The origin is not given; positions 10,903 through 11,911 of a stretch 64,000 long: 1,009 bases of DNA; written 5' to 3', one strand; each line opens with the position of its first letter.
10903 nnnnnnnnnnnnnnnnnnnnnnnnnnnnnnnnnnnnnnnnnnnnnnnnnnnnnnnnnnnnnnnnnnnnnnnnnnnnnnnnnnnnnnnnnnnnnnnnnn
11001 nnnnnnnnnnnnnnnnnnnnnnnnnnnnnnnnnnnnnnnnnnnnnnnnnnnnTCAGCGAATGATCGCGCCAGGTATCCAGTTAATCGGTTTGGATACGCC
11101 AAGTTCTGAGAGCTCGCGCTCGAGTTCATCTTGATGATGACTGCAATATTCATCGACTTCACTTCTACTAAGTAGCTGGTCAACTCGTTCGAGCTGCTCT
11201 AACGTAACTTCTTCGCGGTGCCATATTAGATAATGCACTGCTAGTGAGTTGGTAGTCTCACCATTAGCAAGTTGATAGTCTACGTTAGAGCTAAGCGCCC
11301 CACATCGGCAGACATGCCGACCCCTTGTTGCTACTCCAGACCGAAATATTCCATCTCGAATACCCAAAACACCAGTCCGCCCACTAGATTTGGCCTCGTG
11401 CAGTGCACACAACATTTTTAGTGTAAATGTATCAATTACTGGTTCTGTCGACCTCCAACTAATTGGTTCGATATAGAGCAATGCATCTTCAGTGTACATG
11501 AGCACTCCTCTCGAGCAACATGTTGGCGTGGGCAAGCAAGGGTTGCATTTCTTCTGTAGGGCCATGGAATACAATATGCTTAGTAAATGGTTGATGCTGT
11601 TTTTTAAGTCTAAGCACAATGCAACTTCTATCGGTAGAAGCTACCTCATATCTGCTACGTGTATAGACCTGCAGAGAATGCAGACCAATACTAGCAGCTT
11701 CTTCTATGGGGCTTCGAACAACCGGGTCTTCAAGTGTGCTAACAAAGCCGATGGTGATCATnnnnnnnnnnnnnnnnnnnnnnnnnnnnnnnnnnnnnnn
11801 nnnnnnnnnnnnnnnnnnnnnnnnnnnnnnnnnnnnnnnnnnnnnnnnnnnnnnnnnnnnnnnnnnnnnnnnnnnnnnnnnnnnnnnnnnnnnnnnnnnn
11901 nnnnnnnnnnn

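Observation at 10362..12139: GC-rich five-gene minus-strand block headed by a stand-alone receiver-domain protein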

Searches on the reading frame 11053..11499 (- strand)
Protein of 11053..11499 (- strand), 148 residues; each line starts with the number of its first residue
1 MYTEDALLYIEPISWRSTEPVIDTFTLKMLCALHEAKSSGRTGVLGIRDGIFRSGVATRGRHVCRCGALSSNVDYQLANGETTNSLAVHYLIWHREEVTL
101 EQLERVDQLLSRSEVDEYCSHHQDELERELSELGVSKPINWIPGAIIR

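Call 5: search_protein_families(library=pfam, proteins=[window:11053-11499:-], max_evalue=1)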
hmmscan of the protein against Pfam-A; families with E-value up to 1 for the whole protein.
window:11053-11499:- (148 aa): 1 family
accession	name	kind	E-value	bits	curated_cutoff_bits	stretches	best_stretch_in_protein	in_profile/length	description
PF07279.17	DUF1442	-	0.0089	15.8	27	1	55-119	65-129/218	Protein of unknown function (DUF1442)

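Call 6: search_protein_families(library=phrogs, proteins=[window:11053-11499:-], max_evalue=1)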
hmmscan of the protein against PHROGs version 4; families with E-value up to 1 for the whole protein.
window:11053-11499:- (148 aa): 1 family
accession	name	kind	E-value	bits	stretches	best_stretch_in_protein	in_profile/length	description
phrog_16222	-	unknown function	0.36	11.4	1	64-110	54-99/193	-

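Call 7: search_protein_families(library=padloc, proteins=[window:11053-11499:-], max_evalue=1)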
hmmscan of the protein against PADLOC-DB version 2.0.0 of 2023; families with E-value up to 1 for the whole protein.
window:11053-11499:- (148 aa): 0 families

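Call 8: search_protein_families(library=ncbifam, proteins=[window:11053-11499:-], max_evalue=1)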
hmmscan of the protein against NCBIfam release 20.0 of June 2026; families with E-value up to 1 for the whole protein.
window:11053-11499:- (148 aa): 0 families

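Call 32: find_homologous_proteins(query=window:11053-11499:-, max_evalue=0.01)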
Query window:11053-11499:- (148 aa): 1 proteins with E <= 0.01 among 46 candidates.
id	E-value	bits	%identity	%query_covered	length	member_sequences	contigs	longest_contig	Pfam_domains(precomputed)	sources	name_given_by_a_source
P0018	1.4e-91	322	97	100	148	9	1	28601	-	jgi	-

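Call 51: search_solved_structures(query=A3, max_evalue=10, show_alignments=3)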
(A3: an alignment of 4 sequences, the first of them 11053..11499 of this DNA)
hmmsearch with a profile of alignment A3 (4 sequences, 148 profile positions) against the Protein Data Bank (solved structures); distinct sequences matched with E-value up to 10: 8.
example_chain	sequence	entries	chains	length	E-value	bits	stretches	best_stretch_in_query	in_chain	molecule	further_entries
1fnu_A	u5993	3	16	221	0.067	16.4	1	76-136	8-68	EXOTOXIN TYPE A PRECURSOR (ALLELE 1)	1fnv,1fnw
1l0x_B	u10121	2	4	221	0.071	16.3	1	76-136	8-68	Exotoxin type A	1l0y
1uup_A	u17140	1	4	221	0.071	16.3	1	76-136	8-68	EXOTOXIN TYPE A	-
1ha5_A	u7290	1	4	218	0.079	16.1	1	77-136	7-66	STREPTOCOCCAL PYOGENIC EXOTOXIN A1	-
1b1z_A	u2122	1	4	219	0.079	16.1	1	77-136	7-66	PROTEIN (TOXIN)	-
5kv8_A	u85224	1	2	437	0.65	13.1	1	74-124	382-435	Hemagglutinin-neuraminidase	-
5kv9_B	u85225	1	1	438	0.66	13.1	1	74-124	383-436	Hemagglutinin-neuraminidase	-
4xjq_A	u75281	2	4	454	0.7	13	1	74-124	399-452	Hemagglutinin-neuraminidase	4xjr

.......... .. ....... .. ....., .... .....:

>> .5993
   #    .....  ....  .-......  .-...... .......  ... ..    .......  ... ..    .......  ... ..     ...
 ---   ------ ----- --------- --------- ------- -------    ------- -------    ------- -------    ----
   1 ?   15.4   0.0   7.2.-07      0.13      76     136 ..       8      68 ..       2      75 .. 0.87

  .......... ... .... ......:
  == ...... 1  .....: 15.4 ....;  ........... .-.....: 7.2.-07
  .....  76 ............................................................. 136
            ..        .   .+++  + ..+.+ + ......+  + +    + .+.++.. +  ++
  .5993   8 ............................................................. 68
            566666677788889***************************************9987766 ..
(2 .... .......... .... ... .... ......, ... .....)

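Call 55: search_dna_similar(query=window:11053-11499:-, collection=phages, mode=protein, max_evalue=0.01)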
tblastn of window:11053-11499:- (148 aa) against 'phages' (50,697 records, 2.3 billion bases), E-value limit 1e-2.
Records with a match: 1; places in all: 1; records where one place covers at least 80% of the query: 0.
Best place of each record, by identity: <60% 1.
By first word of the organism name: uncultured 1.
By host as written in the record: - 1.
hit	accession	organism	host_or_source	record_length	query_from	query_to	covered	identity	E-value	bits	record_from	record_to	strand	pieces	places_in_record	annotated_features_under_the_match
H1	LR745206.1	uncultured phage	metagenomic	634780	1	109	74%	34.4%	4e-9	59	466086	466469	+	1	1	record has no annotation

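Call 58: get_annotated_region(hit=H1, flank=6000)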
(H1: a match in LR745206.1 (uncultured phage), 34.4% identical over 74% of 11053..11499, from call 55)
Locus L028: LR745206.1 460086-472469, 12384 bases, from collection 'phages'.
description: uncultured phage genome assembly, chromosome: 1.
organism: uncultured phage (NCBI taxid 278008)
taxonomy: Viruses; environmental samples
host: -; source: metagenomic; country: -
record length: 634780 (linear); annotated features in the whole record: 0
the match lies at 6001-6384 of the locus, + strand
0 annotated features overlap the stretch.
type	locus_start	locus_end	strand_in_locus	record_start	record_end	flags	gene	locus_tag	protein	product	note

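Call 60: search_protein_families(library=pfam, proteins=[L028:5044-5688:+, L028:5681-6001:+, L028:6001-6411:+, L028:6395-6691:+, L028:6693-6881:+, L028:6862-8205:-, L028:8202-8792:-, L028:4782-5051:+, L028:3922-4716:-, L028:3394-3918:-], max_evalue=0.01)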
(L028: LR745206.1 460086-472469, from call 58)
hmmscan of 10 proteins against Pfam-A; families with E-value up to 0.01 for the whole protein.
L028:5044-5688:+ (214 aa): 1 family
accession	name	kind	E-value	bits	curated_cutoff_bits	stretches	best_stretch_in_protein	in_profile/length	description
PF09414.15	RNA_ligase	-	1.1e-26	94.4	27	1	33-192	2-171/171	RNA ligase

L028:5681-6001:+ (106 aa): 1 family
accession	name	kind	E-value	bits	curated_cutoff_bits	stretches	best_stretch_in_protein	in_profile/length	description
PF01844.29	HNH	-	3.9e-05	24.1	21.4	1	21-64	1-41/47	HNH endonuclease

L028:6001-6411:+ (136 aa): 0 families

L028:6395-6691:+ (98 aa): 0 families

L028:6693-6881:+ (62 aa): 0 families

L028:6862-8205:- (447 aa): 0 families

L028:8202-8792:- (196 aa): 2 families
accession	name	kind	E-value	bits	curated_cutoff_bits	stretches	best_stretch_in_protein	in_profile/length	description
PF13328.12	HD_4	-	1.8e-18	67.2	27.2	1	13-160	1-149/156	HD domain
PF01966.28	HD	-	9e-06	26.4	22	1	36-134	3-115/116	HD domain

L028:4782-5051:+ (89 aa): 0 families

L028:3922-4716:- (264 aa): 1 family
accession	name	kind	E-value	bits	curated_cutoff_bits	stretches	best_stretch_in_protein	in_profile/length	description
PF02086.21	MethyltransfD12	-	1.8e-23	84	22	1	7-239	1-246/253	D12 class N6 adenine-specific DNA methyltransferase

L028:3394-3918:- (174 aa): 1 family
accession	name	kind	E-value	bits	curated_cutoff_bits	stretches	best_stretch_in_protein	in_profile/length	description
PF11873.13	Mltc_N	-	0.0081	16.4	22.6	0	100-169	4-69/161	Membrane-bound lytic murein transglycosylase C, N-terminal domain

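Call 63: find_related_loci(query=A5, collection=viral_contigs, flank=5000)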
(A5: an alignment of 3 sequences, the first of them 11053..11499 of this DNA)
Query A5 (148 aa) in viral_contigs; peptide patterns used: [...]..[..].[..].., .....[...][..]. (x = any residue, [..] = any of these).
137 stretches matched a pattern; 11 encode a relative of the query (tblastn E <= 1e-3); 11 distinct loci.
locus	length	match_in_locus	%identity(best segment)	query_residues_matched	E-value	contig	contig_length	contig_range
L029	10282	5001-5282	37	1-107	1e-16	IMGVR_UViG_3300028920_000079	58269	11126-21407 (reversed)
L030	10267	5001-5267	43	7-109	2e-16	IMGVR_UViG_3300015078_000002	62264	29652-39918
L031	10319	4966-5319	36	7-109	4e-16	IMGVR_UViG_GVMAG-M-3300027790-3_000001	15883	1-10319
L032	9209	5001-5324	38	3-109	2e-15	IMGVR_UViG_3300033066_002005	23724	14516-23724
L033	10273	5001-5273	36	3-110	7e-15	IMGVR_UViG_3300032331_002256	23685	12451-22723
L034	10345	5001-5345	39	7-109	7e-15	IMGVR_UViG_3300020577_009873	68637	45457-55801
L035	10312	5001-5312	36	7-109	6e-14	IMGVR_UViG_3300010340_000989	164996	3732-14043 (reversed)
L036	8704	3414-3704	38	1-109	3e-13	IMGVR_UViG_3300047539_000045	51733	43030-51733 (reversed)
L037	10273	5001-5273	36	3-110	2e-12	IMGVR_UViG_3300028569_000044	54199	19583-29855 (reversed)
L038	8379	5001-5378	30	7-116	3e-11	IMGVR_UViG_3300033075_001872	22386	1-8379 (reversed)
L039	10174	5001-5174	41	52-109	1e-9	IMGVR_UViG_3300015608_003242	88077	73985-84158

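Call 66: search_protein_families(library=phrogs, alignment_id=A6, max_evalue=0.01)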
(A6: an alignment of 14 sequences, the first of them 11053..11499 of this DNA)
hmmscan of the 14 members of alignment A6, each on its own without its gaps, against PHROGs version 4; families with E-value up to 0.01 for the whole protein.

A. member 1, window:11053-11499:- (148 aa): 0 families

B. families by the number of members that match (of 14 scanned): 2 families
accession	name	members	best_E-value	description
phrog_35474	-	1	0.0063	-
phrog_21152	-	1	0.0074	-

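Call 67: search_protein_families(library=pfam, alignment_id=A6, max_evalue=0.01)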
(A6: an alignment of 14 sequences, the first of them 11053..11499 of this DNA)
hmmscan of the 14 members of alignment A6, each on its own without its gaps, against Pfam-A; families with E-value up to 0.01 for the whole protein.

A. member 1, window:11053-11499:- (148 aa): 1 family
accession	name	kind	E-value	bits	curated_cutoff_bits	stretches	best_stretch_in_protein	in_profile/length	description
PF07279.17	DUF1442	-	0.0089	15.8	27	0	55-119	65-129/218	Protein of unknown function (DUF1442)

B. families by the number of members that match (of 14 scanned): 2 families
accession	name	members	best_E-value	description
PF07279.17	DUF1442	1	0.0089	Protein of unknown function (DUF1442)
PF25535.1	DUF7919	1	0.0091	Domain of unknown function (DUF7919)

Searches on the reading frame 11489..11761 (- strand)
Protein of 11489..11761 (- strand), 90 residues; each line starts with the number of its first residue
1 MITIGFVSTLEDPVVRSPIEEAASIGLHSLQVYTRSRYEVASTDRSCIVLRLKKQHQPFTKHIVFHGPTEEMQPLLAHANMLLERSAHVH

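Call 5: search_protein_families(library=pfam, proteins=[window:11489-11761:-], max_evalue=1)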
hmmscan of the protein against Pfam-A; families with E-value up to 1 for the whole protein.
window:11489-11761:- (90 aa): 0 families

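Call 6: search_protein_families(library=phrogs, proteins=[window:11489-11761:-], max_evalue=1)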
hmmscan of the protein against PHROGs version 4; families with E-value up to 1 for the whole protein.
window:11489-11761:- (90 aa): 1 family
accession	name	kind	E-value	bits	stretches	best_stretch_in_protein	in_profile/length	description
phrog_19362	-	unknown function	0.2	12.7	1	43-76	48-81/164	-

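Call 7: search_protein_families(library=padloc, proteins=[window:11489-11761:-], max_evalue=1)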
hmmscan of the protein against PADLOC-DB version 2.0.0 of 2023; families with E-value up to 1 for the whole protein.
window:11489-11761:- (90 aa): 0 families

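Call 8: search_protein_families(library=ncbifam, proteins=[window:11489-11761:-], max_evalue=1)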
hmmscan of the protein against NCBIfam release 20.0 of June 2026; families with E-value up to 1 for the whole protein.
window:11489-11761:- (90 aa): 0 families

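Call 22: find_homologous_proteins(query=window:11489-11761:-, max_evalue=0.01)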
Query window:11489-11761:- (90 aa): 4 proteins with E <= 0.01 among 4 candidates.
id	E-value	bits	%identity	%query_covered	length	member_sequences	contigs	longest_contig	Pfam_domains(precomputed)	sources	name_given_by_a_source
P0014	9.6e-51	187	99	100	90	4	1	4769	-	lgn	-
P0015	5.5e-44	165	92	97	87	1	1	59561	-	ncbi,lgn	-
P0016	5.2e-26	108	63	100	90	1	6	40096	-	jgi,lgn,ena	-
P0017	5.3e-23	98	61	97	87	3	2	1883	-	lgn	-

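Call 44: predict_structure(alignment_id=A2)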
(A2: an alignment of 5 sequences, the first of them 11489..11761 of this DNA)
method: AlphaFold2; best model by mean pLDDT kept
length: 90 residues; sequences in the alignment: 5
mean_pLDDT: 83.2   pTM: 0.75
mean pLDDT of the five models: 83.2, 83.0, 82.8, 82.8, 81.9
residues with pLDDT >= 90: 41; 70-90: 30; 50-70: 18; < 50: 1
segments of 3 or more residues with pLDDT < 50: none
pLDDT, mean of each block of 10 residues (from residue 1): 80 68 93 89 91 68 89 95 76
secondary structure, 60 per line:
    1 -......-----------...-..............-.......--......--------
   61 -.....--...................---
elements in order: E2-7 E19-21 H23-36 E38-44 E47-52 E62-66 H69-87

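Call 46: search_protein_representatives(alignment_id=A2)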
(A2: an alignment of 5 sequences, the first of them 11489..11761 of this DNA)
Query: 5 sequences, 90 profile positions. Proteins with E-value up to 0.001 (for the whole library): 9; up to 1e-10: 4; up to 1e-30: 1. The best 9 are listed.
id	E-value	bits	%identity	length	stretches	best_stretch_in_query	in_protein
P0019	6.6e-43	160.8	-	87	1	1-87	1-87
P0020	3.3e-12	62.4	-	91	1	1-85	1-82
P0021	3.3e-12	62.4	-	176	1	56-90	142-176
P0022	1.7e-11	60.1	-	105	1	1-86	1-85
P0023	9.1e-10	54.6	-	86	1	1-84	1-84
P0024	2.8e-09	53.0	-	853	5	18-46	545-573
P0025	8.9e-07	45.0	-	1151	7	17-41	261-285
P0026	3.6e-06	43.1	-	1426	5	17-45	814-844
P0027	3.6e-04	36.6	-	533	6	8-42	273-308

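Call 73: find_related_loci(query=A8, collection=viral_contigs, flank=5000)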
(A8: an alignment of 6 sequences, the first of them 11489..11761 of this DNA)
Query A8 (90 aa) in viral_contigs; peptide patterns used: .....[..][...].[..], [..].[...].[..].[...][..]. (x = any residue, [..] = any of these).
63 stretches matched a pattern, but none encodes a relative of the query by tblastn (E <= 1e-3).

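Call 88: fold_search(model_id=the predicted structure, library=viral)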
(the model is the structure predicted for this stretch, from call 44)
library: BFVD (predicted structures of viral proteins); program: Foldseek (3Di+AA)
matches with E <= 10: 996; with E <= 0.001: 1
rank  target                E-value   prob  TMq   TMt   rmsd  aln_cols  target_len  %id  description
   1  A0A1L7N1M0            6.6e-04  1.00  0.62  0.35   4.8        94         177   12  Uncharacterized protein [Ralstonia phage RP12]
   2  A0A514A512            3.1e-03  0.99  0.43  0.38   6.8        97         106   15  Uncharacterized protein [Gordonia phage Ziko]
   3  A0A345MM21            1.8e-02  0.98  0.42  0.41   4.7        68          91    7  (no name in the UniProt tables at hand)
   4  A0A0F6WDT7            2.8e-02  0.72  0.34  0.34   9.8        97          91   18  Uncharacterized protein [Mycobacterium phage Vincenzo]
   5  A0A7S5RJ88            4.1e-02  0.72  0.39  0.26  13.4        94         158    8  (no name in the UniProt tables at hand)
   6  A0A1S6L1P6            4.4e-02  0.44  0.34  0.27   8.1        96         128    7  (no name in the UniProt tables at hand)
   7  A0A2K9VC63            4.7e-02  0.89  0.40  0.40   5.2        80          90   11  Uncharacterized protein [Lactobacillus phage Nyseid]
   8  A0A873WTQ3            5.3e-02  0.69  0.34  0.31   5.4        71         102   14  (no name in the UniProt tables at hand)
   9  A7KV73                5.6e-02  0.84  0.38  0.40   5.0        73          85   15  (no name in the UniProt tables at hand)
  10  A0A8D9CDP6            6.3e-02  0.90  0.40  0.54   3.8        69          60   14  Uncharacterized protein [uncultured marine phage]
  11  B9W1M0                7.2e-02  0.80  0.40  0.45   7.2        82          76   13  (no name in the UniProt tables at hand)
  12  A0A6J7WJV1            7.6e-02  0.69  0.33  0.41   7.0        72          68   12  Uncharacterized protein [uncultured Caudovirales phage]
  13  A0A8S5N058            8.1e-02  0.75  0.43  0.34   5.8        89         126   10  Uncharacterized protein [Siphoviridae sp. ct43U4]
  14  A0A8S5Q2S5            8.1e-02  0.47  0.32  0.32   6.8        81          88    9  Uncharacterized protein [Siphoviridae sp. ctKHH22]
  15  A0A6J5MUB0            8.1e-02  0.33  0.26  0.07  11.1        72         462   14  PIN_53EXO domain containing protein [uncultured Caudovirales phage]
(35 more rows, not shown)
